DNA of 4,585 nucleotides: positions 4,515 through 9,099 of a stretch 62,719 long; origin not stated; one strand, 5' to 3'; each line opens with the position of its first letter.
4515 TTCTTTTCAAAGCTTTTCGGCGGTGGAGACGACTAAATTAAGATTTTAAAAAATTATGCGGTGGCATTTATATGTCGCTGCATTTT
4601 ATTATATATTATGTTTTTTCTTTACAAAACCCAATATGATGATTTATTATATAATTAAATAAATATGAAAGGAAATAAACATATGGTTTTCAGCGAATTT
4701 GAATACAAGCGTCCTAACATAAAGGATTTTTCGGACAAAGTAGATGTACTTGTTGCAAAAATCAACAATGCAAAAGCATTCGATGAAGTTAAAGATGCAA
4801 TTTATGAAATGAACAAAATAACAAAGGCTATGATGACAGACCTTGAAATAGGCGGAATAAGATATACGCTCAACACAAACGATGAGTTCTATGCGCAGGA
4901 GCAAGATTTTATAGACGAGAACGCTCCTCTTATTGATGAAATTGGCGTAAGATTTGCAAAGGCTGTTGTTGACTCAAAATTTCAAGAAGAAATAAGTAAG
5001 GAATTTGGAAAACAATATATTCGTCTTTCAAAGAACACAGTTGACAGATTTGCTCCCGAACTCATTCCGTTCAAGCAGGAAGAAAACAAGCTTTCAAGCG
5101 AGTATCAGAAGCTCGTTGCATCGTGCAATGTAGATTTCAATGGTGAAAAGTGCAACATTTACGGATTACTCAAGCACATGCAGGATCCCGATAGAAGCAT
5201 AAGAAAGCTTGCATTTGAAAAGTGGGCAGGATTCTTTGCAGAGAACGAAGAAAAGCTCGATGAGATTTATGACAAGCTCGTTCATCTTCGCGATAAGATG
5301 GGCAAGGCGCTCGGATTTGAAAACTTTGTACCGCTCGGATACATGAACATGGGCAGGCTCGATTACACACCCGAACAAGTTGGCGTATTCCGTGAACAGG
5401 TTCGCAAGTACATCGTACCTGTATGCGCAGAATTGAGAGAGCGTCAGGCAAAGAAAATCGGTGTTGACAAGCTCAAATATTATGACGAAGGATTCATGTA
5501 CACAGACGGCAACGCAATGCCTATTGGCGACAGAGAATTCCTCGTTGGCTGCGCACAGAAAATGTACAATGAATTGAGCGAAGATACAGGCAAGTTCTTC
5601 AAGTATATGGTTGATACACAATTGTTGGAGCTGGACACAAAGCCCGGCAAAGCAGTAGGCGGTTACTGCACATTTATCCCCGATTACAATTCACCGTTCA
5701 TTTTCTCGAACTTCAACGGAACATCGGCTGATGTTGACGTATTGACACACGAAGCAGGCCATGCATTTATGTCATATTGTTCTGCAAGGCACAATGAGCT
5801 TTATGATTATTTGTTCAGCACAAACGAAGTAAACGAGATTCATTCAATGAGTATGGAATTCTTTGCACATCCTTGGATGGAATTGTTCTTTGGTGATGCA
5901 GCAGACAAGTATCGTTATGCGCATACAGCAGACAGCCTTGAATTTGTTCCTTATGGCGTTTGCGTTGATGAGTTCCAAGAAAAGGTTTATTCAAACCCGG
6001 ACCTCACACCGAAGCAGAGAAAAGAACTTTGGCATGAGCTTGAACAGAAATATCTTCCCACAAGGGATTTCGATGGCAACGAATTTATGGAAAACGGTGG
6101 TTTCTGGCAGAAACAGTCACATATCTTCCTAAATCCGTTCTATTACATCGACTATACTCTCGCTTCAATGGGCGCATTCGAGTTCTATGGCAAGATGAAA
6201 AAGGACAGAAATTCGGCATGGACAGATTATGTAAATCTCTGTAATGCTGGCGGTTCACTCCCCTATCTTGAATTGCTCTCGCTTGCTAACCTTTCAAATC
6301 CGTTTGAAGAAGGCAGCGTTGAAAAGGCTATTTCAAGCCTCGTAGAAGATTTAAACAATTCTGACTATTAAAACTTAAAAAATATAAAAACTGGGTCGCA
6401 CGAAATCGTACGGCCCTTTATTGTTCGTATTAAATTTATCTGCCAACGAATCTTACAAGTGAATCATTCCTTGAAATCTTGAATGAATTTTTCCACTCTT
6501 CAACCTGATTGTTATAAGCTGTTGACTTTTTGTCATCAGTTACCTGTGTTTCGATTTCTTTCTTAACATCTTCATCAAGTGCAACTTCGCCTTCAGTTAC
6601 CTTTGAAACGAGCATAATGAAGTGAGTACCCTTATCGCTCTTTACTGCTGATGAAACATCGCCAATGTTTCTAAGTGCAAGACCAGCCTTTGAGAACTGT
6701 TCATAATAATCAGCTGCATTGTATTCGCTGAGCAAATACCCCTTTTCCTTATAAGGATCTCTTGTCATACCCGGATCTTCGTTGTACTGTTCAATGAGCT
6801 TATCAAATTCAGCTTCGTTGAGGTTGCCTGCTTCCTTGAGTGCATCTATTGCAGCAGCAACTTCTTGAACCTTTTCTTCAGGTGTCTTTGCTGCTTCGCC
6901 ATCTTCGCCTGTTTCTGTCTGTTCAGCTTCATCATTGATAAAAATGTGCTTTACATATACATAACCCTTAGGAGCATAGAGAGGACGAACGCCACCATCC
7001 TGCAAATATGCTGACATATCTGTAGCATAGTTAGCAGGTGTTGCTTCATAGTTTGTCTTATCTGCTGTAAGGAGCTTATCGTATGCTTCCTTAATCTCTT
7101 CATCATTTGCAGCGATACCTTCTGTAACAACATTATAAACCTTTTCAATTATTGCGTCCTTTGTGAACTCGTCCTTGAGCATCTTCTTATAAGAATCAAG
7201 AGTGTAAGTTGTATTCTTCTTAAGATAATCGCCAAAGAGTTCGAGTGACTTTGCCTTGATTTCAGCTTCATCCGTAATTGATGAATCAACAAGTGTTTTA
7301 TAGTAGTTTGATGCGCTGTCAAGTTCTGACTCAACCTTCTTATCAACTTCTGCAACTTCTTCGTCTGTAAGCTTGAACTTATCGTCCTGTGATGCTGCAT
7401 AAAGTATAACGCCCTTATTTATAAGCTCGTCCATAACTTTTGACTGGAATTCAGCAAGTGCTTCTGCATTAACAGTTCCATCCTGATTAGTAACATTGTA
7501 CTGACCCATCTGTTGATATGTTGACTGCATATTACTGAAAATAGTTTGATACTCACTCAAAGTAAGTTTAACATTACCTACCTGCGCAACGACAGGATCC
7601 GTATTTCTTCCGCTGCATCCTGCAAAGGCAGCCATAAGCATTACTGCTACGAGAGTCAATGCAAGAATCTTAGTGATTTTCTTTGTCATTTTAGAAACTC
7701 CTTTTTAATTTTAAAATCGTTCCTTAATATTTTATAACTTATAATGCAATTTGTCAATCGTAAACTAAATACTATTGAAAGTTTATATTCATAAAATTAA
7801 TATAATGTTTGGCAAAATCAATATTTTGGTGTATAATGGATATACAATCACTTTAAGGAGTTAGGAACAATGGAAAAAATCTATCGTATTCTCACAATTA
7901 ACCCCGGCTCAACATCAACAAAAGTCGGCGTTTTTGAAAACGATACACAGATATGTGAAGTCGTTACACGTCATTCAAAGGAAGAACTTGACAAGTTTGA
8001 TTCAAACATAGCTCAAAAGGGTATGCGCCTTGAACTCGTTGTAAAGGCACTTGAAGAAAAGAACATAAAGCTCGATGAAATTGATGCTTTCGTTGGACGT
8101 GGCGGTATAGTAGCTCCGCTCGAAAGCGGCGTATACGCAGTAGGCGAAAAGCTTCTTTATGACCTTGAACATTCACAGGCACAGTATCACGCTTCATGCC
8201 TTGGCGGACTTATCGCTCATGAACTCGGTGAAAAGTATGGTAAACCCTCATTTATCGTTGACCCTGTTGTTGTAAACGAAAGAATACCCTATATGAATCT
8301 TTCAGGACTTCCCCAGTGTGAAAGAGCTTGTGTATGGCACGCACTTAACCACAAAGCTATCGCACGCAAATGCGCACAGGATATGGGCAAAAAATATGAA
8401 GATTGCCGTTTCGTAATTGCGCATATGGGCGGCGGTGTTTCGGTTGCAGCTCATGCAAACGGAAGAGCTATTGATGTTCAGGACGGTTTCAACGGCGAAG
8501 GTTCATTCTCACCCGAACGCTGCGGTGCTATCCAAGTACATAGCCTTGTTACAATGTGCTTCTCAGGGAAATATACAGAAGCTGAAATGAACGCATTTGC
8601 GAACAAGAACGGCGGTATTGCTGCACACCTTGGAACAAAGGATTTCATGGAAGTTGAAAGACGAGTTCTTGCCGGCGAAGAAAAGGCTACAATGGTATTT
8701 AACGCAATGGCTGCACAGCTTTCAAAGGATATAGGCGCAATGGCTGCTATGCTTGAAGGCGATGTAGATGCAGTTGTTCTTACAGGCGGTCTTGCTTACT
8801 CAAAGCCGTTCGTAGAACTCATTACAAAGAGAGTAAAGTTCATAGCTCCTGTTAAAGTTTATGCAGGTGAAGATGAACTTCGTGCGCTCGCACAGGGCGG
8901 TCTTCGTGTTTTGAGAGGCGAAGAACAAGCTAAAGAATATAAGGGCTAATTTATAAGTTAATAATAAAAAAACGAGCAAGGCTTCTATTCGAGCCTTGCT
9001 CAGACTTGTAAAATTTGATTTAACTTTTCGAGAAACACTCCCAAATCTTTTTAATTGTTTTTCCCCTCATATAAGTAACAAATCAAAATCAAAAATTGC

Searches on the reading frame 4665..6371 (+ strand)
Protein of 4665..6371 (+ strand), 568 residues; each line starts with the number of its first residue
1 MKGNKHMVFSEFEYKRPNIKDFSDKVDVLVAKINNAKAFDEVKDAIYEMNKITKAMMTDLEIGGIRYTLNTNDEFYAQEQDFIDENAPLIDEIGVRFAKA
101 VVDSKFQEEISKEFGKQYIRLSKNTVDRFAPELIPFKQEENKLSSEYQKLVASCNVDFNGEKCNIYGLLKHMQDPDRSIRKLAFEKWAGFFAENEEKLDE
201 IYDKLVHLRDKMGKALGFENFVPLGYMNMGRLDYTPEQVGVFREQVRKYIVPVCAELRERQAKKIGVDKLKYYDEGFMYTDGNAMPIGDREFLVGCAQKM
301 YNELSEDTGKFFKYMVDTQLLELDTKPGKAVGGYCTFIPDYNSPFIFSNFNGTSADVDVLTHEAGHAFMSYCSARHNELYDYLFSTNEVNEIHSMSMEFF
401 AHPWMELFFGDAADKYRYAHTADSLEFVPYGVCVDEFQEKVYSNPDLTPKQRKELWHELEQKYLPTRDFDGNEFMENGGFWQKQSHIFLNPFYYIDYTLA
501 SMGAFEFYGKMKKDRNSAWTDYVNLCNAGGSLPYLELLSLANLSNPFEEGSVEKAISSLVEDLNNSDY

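Call 71: search_protein_families(library=pfam, proteins=[window:4665-6371:+], max_evalue=0.0001)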
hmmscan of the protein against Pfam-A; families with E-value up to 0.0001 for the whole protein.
window:4665-6371:+ (568 aa): 1 family
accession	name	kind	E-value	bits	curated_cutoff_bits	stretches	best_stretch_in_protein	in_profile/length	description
PF01432.26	Peptidase_M3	-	4.4e-26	92.7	27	2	320-550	188-450/457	Peptidase family M3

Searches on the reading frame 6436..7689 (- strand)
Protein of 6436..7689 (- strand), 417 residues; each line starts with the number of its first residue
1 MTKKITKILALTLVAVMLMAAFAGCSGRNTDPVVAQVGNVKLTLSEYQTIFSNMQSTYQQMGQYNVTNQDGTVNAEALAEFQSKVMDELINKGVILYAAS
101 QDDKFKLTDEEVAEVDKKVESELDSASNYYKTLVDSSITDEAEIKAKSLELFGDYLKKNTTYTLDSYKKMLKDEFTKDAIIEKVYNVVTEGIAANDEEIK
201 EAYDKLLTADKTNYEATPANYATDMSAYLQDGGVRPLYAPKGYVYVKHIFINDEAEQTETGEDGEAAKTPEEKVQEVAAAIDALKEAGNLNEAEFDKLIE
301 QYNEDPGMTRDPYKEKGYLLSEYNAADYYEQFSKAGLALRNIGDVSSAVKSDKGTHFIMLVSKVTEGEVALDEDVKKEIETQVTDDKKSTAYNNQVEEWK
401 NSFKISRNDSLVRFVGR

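Call 21: find_encoding_contigs(protein=window:6436-7689:-, flank=8000, max_places=10)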
Protein window:6436-7689:- (417 aa): no gene with exactly this product is on record in the collection.

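Call 71: search_protein_families(library=pfam, proteins=[window:6436-7689:-], max_evalue=0.0001)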
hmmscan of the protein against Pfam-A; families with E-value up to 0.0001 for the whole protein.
window:6436-7689:- (417 aa): 3 families
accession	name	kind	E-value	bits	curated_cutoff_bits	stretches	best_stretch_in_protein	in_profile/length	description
PF13624.11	SurA_N_3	-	1.1e-08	35.5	27.2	1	5-114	13-115/162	SurA-like N-terminal domain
PF13623.11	SurA_N_2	-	2.1e-08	34.6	28.5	1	5-118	12-121/145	SurA-like N-terminal domain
PF00639.27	Rotamase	-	9e-05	23.8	21.7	1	269-360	10-95/97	PPIC-type PPIASE domain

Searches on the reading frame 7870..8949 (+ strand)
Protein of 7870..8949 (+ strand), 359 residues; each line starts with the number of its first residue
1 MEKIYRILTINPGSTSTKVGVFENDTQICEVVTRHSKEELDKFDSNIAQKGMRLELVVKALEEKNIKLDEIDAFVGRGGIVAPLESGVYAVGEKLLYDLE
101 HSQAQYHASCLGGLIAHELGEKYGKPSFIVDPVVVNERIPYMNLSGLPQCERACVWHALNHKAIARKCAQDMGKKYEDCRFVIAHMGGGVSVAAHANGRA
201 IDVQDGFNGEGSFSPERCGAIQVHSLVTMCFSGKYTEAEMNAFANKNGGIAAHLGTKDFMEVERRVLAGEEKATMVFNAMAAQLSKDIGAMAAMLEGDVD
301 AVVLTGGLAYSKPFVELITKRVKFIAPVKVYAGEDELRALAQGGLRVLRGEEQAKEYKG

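Call 6: search_protein_families(library=pfam, proteins=[window:7870-8949:+], max_evalue=0.01)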
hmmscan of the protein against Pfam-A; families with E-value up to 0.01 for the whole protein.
window:7870-8949:+ (359 aa): 3 families
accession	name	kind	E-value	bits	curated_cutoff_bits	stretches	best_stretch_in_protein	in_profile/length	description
PF00871.23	Acetate_kinase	-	2.9e-22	79.3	22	1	156-310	177-334/392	Acetokinase family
PF01869.26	BcrAD_BadFG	-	7.8e-05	22.8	31.5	1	264-323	186-245/271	BadF/BadG/BcrA/BcrD ATPase family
PF12462.13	Helicase_IV_N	-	0.0086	16.5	24.5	0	137-185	36-84/163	DNA helicase IV / RNA helicase N terminal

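Call 8: find_encoding_contigs(protein=window:7870-8949:+, flank=8000, max_places=10)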
Protein window:7870-8949:+ (359 aa): no gene with exactly this product is on record in the collection.

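Call 19: find_homologous_proteins(query=window:7870-8949:+, max_evalue=1e-100)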
Query window:7870-8949:+ (359 aa): 4252 proteins with E <= 1e-100 among 8000 candidates; the best 120 are listed.
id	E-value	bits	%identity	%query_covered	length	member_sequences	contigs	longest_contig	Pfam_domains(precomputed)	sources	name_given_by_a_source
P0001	9.2e-237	802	100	100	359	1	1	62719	PF00871.24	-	-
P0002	6.1e-146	504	61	99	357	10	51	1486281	PF00871.24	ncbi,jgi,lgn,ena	jgi:butyrate kinase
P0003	7.3e-146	504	63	99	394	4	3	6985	PF01869.27,PF00871.24,PF00480.27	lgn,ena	-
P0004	1.5e-144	499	62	99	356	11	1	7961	PF00871.24,PF00480.27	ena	-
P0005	1.1e-143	496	63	99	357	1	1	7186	PF00871.24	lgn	-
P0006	1.6e-142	493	61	99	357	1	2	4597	PF00871.24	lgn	-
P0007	1.1e-141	490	61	98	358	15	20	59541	PF00871.24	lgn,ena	-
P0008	1.9e-141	489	60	99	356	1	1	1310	PF01869.27,PF00871.24,PF00480.27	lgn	-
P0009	3.1e-141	488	61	99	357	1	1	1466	PF00871.24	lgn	-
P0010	8.0e-141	487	61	99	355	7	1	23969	PF01869.27,PF00871.24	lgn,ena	-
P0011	1.5e-140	486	60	99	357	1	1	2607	PF00871.24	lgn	-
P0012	4.6e-140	485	59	100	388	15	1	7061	PF00871.24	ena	-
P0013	1.9e-139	482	62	100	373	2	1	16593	PF00871.24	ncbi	-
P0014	2.6e-139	482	60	99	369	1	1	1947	PF01869.27,PF00871.24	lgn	-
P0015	4.5e-139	481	59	99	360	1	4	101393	PF00871.24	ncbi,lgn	ncbi:MAG: butyrate kinase [Clostridia bacterium]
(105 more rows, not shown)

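Call 49: find_encoding_contigs(protein=P0002, flank=6000, max_places=4)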
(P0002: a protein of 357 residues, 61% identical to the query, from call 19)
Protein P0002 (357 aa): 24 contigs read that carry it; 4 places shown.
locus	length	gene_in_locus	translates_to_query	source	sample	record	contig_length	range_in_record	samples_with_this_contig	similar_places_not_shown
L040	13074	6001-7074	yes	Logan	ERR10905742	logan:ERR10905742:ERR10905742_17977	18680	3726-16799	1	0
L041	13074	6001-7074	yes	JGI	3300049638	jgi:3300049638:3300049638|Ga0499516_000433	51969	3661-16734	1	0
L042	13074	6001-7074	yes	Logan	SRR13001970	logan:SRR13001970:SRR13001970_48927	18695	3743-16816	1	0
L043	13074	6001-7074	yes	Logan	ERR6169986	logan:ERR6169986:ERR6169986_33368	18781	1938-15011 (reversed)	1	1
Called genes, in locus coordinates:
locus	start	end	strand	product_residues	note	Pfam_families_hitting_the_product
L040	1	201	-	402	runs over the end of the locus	PF28597:T2SSF_N (weak), PF00482:T2SSF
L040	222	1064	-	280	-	PF06750:A24_N_bact, PF01478:Peptidase_A24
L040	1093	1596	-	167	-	-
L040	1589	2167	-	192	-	PF07963:N_methyl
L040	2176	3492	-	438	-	-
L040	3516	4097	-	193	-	PF07963:N_methyl (weak)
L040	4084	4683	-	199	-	-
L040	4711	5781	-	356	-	-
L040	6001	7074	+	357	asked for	PF00871:Acetate_kinase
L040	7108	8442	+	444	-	PF06245:DUF1015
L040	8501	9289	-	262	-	-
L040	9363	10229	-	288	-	PF01061:ABC2_membrane, PF12730:ABC2_membrane_4 (weak), PF12698:ABC2_membrane_3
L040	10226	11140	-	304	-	PF13175:AAA_15 (faint), PF13476:AAA_23 (weak), PF00005:ABC_tran, PF13304:AAA_21 (weak)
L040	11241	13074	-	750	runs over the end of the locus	-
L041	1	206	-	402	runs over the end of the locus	PF28597:T2SSF_N (faint), PF00482:T2SSF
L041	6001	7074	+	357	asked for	PF00871:Acetate_kinase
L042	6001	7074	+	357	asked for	PF00871:Acetate_kinase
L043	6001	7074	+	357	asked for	PF00871:Acetate_kinase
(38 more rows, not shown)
